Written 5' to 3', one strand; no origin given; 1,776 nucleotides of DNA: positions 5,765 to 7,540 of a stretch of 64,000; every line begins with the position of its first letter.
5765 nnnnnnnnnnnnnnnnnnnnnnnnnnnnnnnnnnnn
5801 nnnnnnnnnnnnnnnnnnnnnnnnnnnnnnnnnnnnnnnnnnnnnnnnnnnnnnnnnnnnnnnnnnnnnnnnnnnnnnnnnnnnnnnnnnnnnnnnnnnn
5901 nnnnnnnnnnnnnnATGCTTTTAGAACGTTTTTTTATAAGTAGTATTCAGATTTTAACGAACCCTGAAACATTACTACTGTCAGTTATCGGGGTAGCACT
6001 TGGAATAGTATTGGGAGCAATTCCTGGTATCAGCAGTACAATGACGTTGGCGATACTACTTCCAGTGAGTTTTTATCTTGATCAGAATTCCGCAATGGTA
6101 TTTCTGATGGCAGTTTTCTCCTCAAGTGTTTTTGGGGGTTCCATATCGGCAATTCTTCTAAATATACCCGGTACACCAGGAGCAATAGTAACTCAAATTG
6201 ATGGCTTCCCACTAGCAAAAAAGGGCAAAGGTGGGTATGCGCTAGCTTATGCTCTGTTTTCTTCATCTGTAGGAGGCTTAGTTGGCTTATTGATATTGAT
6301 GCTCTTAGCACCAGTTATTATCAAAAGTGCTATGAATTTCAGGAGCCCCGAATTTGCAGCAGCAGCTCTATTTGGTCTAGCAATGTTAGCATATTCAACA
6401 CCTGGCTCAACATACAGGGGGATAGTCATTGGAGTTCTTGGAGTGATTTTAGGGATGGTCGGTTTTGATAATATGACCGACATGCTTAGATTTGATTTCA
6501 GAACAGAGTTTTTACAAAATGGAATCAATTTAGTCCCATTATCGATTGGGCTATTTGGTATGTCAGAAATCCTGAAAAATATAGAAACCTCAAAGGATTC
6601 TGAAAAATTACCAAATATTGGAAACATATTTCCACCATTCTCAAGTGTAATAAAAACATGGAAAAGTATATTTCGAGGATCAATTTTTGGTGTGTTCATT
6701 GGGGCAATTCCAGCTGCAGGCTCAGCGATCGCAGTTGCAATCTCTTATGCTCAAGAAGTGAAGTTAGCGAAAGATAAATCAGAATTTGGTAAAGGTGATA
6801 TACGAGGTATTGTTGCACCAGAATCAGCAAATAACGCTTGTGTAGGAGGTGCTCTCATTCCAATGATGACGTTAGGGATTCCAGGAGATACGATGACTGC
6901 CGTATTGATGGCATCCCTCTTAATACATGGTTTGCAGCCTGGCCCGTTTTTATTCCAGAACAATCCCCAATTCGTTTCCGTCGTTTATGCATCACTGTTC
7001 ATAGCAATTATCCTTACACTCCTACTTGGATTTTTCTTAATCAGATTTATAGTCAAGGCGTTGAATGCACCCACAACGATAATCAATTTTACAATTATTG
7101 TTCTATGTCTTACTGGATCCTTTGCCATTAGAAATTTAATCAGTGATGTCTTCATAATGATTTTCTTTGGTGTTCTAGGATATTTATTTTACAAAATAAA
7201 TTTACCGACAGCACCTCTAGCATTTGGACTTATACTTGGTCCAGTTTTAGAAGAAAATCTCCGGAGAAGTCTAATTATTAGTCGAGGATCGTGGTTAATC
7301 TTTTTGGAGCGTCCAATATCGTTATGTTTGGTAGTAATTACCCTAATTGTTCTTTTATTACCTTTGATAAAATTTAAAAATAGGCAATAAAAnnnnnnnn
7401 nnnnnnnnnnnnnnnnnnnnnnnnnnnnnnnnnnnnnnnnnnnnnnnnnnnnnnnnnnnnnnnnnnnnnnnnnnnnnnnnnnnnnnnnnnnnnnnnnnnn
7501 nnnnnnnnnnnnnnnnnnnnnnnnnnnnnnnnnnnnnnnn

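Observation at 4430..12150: Self-contained AT-rich catabolic operon for an unidentified N-containing carboxylate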

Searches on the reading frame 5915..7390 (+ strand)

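Call 3: search_protein_families(library=pfam, proteins=[window:5915-7390:+])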
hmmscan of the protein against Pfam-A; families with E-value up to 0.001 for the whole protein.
window:5915-7390:+ (491 aa): 1 family
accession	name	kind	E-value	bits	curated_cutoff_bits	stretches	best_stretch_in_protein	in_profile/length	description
PF01970.21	TctA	-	3.1e-137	458.1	28.9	1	20-435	1-421/423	Tripartite tricarboxylate transporter TctA family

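Call 4: search_protein_families(library=ncbifam, proteins=[window:5915-7390:+])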
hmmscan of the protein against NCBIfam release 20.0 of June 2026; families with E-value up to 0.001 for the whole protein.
window:5915-7390:+ (491 aa): 0 families
